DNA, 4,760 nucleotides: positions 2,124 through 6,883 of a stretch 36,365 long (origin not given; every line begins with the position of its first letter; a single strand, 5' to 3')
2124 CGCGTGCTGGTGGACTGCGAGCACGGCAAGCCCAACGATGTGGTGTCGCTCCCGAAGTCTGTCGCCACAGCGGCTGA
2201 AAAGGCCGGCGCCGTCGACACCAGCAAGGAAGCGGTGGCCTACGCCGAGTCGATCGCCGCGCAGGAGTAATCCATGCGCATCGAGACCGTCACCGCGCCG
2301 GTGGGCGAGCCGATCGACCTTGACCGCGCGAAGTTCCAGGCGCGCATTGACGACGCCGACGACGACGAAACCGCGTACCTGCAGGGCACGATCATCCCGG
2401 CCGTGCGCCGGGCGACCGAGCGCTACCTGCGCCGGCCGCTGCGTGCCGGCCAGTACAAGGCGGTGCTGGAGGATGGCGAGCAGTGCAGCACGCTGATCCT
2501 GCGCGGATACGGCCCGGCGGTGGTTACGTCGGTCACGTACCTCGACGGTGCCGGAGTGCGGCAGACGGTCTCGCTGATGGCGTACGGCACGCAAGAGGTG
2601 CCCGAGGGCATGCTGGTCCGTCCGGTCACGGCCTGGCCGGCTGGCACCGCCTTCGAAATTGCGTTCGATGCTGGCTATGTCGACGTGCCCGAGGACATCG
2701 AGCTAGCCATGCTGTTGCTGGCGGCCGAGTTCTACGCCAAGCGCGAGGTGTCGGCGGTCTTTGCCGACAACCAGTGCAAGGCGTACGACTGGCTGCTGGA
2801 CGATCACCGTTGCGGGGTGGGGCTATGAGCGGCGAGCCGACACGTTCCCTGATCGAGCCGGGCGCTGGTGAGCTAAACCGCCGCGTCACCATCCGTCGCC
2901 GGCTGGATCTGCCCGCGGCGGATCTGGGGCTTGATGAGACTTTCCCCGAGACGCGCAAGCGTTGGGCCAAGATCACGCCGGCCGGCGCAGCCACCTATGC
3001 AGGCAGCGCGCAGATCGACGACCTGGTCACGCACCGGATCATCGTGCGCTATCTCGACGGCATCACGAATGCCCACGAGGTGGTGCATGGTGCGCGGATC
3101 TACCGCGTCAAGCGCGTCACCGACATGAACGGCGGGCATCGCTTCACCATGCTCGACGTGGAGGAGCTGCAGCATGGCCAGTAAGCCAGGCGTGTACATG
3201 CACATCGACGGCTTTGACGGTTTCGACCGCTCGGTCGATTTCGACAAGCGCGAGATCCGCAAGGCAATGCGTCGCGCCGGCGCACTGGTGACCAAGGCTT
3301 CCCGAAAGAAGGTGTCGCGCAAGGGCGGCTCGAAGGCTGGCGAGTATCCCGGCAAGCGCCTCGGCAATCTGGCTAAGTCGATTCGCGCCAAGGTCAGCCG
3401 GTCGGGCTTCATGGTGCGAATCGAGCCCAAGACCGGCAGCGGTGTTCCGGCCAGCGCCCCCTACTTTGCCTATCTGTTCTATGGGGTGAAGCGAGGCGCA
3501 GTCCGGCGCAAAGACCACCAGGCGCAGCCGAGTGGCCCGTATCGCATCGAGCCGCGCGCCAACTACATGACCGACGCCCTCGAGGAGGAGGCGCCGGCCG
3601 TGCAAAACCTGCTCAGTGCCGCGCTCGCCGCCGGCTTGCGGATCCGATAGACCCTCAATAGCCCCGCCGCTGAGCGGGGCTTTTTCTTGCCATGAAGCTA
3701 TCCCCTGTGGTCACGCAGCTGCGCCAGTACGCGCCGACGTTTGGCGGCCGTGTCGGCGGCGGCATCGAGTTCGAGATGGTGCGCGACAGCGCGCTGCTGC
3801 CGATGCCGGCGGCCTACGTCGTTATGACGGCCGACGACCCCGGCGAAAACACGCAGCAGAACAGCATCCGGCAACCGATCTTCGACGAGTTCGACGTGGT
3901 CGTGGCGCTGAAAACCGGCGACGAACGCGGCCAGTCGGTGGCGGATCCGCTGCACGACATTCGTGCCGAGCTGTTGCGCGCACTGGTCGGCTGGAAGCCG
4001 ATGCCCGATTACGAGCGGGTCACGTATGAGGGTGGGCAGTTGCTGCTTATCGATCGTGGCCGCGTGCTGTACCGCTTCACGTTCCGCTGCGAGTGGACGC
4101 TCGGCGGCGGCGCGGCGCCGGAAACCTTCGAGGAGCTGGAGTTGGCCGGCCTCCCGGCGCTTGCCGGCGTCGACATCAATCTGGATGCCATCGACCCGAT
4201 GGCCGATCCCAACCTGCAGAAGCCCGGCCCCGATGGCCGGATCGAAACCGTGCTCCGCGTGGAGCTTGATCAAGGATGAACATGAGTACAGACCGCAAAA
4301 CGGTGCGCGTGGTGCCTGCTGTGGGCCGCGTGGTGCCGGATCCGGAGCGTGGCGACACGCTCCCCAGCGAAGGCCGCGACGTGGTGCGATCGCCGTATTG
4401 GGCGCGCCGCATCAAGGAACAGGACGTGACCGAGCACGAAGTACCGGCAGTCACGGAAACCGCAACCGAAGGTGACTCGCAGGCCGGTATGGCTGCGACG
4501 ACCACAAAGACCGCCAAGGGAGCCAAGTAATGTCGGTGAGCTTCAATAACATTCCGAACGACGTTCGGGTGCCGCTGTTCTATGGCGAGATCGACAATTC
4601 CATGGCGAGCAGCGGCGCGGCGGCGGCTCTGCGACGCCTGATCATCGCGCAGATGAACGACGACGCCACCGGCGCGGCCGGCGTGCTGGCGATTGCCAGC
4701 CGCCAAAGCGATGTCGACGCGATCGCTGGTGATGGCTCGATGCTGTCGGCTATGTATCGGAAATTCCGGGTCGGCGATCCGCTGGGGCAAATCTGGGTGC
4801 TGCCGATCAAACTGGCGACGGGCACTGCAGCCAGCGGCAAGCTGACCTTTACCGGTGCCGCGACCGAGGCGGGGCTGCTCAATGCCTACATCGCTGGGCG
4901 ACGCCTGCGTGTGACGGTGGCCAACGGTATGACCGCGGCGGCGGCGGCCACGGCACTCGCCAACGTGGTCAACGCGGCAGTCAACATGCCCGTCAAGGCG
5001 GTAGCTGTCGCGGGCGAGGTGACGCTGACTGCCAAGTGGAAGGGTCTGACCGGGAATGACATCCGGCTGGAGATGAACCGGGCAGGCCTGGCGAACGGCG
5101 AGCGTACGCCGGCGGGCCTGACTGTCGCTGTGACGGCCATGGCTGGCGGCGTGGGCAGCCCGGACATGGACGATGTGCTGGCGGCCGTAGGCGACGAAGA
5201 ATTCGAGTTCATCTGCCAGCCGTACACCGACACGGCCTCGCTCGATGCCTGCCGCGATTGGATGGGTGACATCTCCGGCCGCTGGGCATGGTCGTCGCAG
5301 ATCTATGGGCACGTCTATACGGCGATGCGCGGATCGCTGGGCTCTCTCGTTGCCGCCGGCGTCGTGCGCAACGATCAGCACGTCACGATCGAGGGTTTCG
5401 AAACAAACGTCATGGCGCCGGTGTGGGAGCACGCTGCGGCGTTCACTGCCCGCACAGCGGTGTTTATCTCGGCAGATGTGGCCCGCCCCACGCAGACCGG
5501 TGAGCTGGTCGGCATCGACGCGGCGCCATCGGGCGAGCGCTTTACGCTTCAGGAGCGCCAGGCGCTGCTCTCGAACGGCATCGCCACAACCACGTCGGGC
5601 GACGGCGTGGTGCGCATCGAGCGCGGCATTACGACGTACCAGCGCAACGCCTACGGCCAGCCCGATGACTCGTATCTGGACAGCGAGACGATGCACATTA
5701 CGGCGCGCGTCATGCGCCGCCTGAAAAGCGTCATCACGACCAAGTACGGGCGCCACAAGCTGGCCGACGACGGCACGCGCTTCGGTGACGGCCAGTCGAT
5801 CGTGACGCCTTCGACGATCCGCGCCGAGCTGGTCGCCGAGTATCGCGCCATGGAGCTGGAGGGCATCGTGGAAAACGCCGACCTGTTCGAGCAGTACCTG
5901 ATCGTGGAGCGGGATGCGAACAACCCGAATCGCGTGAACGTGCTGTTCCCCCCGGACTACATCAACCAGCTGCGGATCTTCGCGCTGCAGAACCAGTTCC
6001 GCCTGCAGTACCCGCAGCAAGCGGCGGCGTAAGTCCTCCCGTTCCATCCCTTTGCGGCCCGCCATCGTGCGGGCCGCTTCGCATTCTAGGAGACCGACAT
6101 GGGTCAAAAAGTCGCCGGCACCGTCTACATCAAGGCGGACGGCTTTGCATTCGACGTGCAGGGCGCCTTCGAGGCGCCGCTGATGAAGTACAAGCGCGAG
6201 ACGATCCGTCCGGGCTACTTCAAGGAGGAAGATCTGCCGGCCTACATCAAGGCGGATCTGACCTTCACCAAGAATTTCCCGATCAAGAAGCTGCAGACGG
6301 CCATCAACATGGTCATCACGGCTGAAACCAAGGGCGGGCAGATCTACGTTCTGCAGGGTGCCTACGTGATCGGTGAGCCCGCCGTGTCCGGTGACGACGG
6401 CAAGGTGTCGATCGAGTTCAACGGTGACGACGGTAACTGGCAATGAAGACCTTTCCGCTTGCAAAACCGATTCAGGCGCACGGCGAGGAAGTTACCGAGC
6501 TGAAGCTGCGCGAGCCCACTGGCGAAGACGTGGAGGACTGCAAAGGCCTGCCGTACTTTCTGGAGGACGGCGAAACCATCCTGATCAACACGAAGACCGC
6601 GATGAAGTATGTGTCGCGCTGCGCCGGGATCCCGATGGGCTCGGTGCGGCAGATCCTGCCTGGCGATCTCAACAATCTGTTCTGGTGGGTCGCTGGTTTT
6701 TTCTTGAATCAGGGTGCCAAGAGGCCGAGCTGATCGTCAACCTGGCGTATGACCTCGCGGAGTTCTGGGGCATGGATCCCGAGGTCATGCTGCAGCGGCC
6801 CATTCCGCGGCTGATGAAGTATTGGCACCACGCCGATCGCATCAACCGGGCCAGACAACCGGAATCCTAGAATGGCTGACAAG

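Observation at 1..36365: Integrase-less temperate myophage with its own plasmid replicon and partition system (phage-plasmid)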

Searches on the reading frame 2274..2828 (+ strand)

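Call 14: search_protein_families(library=pfam, proteins=[window:2274-2828:+], max_evalue=0.001)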
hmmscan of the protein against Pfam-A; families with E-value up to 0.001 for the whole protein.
window:2274-2828:+ (184 aa): 1 family
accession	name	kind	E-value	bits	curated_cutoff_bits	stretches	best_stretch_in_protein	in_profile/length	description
PF05135.19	Phage_connect_1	-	9e-05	23.2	21.2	0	14-61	2-42/101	Phage gp6-like head-tail connector protein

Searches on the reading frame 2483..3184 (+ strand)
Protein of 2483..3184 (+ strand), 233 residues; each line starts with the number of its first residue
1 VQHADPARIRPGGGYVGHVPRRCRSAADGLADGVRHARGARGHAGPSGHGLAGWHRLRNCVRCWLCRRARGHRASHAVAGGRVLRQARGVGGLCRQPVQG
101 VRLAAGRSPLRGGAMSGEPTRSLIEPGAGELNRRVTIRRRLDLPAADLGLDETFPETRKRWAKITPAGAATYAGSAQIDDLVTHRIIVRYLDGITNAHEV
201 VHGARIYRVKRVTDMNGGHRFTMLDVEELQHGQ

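Call 14: search_protein_families(library=pfam, proteins=[window:2483-3184:+], max_evalue=0.001)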
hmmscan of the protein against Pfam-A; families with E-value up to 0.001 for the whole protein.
window:2483-3184:+ (233 aa): 1 family
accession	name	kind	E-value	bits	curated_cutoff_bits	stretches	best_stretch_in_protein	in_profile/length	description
PF05521.18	Phage_HCP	-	6.2e-16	59.3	25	1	128-228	3-105/106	Phage head completion protein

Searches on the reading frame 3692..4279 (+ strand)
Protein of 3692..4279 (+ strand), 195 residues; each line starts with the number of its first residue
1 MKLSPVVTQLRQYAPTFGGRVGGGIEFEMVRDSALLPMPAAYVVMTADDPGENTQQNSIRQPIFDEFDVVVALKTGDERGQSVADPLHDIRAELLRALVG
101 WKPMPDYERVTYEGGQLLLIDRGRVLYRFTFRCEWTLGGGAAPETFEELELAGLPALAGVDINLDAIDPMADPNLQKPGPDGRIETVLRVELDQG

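Call 14: search_protein_families(library=pfam, proteins=[window:3692-4279:+], max_evalue=0.001)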
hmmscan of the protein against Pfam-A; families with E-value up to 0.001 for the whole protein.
window:3692-4279:+ (195 aa): 1 family
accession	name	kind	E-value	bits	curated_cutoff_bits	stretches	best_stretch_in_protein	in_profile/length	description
PF23840.1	Phage_tail_terminator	-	1.9e-25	90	27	1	3-138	8-146/150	Phage tail terminator protein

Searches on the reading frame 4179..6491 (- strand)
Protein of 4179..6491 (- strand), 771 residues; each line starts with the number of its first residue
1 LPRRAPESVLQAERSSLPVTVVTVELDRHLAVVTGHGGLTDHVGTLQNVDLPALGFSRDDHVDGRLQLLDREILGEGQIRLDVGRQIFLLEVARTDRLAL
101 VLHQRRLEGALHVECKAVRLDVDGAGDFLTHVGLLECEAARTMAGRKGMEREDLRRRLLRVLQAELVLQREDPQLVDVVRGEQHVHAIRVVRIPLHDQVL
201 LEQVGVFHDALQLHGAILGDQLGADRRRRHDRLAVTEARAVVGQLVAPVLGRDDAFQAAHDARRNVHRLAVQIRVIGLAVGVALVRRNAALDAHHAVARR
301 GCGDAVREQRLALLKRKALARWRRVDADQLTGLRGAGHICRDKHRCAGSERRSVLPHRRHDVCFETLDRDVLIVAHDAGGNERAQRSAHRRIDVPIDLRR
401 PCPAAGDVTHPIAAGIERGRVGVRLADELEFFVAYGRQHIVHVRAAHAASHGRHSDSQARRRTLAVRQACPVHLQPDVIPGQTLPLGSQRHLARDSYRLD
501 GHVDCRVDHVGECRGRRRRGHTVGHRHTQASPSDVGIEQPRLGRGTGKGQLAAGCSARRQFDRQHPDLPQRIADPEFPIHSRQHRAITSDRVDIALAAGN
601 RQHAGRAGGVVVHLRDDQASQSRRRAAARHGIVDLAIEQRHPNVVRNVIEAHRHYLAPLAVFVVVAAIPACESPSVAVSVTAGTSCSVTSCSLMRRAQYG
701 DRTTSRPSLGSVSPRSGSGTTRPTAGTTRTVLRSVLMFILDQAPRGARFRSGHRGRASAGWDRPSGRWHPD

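Call 19: search_protein_families(library=pfam, alignment_id=A1, max_evalue=0.01)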
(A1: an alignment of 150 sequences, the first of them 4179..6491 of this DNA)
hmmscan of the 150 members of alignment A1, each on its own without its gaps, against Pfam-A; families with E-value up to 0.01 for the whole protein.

A. member 1, window:4179-6491:- (771 aa): 0 families

B. families by the number of members that match (of 150 scanned): 0 families

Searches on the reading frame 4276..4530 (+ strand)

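Call 14: search_protein_families(library=pfam, proteins=[window:4276-4530:+], max_evalue=0.001)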
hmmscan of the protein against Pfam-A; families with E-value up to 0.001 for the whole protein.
window:4276-4530:+ (84 aa): 1 family
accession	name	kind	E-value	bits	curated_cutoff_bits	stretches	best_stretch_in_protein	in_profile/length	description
PF10948.13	DUF2635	-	1.2e-13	51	26.6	1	12-54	1-43/46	Protein of unknown function (DUF2635)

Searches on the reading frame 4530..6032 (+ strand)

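Call 14: search_protein_families(library=pfam, proteins=[window:4530-6032:+], max_evalue=0.001)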
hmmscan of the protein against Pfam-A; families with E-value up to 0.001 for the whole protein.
window:4530-6032:+ (500 aa): 3 families
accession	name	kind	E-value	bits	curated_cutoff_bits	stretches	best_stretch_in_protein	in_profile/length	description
PF04984.19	Phage_sheath_1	-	1.5e-23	83.9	31.4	1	206-369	1-168/168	Phage tail sheath protein subtilisin-like domain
PF17482.7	Phage_sheath_1C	-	1.9e-18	66.9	26.9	1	378-491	2-104/104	Phage tail sheath C-terminal domain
PF17481.7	Phage_sheath_domII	-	1.1e-05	26.2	31.4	1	97-191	2-91/98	Phage tail sheath protein beta-sandwich domain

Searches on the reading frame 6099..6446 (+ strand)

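Call 14: search_protein_families(library=pfam, proteins=[window:6099-6446:+], max_evalue=0.001)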
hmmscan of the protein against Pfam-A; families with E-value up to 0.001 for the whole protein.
window:6099-6446:+ (115 aa): 1 family
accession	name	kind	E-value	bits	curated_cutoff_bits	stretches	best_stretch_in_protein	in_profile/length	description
PF10618.14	Tail_tube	-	3.5e-24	85.4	23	1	3-113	2-116/117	Phage tail tube protein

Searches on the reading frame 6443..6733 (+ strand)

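Call 15: search_protein_families(library=pfam, proteins=[window:6443-6733:+], max_evalue=0.001)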
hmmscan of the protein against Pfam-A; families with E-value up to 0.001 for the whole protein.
window:6443-6733:+ (96 aa): 1 family
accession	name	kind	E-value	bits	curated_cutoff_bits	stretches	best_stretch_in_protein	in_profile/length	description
PF10109.15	Phage_TAC_7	-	2.4e-14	53.5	25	1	3-87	1-78/79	Phage tail assembly chaperone proteins, E, or 41 or 14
